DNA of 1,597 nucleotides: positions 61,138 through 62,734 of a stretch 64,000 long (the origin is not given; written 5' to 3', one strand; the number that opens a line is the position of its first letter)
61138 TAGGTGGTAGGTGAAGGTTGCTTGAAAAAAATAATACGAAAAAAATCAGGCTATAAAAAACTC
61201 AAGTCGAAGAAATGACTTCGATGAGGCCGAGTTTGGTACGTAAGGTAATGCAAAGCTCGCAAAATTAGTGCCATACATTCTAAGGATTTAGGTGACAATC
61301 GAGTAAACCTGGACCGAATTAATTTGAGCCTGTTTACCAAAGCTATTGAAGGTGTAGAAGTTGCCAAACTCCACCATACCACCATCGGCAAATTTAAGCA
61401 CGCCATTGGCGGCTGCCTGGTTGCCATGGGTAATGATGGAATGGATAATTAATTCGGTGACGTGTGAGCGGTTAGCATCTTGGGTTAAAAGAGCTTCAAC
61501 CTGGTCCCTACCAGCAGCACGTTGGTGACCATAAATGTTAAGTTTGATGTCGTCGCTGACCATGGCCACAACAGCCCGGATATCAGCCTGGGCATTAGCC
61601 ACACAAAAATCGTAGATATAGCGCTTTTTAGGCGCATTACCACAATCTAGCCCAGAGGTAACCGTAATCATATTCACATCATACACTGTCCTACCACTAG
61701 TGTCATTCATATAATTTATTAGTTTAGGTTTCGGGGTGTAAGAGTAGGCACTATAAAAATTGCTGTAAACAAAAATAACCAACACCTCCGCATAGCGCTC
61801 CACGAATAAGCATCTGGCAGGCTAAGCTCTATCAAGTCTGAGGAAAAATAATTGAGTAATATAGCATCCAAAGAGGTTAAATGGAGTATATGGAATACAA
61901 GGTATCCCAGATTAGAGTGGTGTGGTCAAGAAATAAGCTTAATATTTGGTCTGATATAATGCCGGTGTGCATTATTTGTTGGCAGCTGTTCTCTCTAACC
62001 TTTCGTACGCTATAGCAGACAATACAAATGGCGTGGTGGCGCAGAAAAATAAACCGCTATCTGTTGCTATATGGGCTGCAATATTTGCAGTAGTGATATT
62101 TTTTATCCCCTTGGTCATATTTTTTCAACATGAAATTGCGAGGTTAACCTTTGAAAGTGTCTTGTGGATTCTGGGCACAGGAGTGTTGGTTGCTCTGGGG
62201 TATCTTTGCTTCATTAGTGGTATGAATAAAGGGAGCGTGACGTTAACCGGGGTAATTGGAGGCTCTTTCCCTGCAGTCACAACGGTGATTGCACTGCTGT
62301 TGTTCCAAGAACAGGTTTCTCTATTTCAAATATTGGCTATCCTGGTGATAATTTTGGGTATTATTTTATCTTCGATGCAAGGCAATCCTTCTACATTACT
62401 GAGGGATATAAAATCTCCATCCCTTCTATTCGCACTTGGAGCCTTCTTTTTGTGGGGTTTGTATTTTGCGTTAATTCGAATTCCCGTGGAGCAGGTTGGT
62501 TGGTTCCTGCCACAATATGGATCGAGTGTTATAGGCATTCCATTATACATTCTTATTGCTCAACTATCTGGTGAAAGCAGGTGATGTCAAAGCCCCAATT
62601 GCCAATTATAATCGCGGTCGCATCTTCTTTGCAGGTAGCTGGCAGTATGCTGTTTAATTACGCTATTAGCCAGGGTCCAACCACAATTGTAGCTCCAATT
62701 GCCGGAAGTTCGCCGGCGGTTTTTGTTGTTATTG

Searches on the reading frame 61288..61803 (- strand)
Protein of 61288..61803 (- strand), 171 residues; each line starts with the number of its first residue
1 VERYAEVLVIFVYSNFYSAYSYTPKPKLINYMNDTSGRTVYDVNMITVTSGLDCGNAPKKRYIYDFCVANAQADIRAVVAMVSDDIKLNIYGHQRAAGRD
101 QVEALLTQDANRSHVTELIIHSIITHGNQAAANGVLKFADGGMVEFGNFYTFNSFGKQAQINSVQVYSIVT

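Call 11: search_protein_families(library=pfam, proteins=[window:61288-61803:-])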
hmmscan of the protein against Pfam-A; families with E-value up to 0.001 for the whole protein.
window:61288-61803:- (171 aa): 1 family
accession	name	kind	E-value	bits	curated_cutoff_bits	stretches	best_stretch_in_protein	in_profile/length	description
PF12680.13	SnoaL_2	-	0.00023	22.2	27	1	69-147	7-89/102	SnoaL-like domain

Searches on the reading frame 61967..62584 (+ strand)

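Call 78: search_protein_families(library=pfam, proteins=[window:61967-62584:+])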
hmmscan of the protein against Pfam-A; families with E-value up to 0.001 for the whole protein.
window:61967-62584:+ (205 aa): 2 families
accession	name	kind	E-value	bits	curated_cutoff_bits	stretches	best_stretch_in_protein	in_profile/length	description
PF00892.27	EamA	-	1.3e-18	68.1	28.2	1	4-136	4-134/135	EamA-like transporter family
PF03151.22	TPT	-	3.9e-06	26.9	30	1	28-138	29-138/291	Triose-phosphate Transporter family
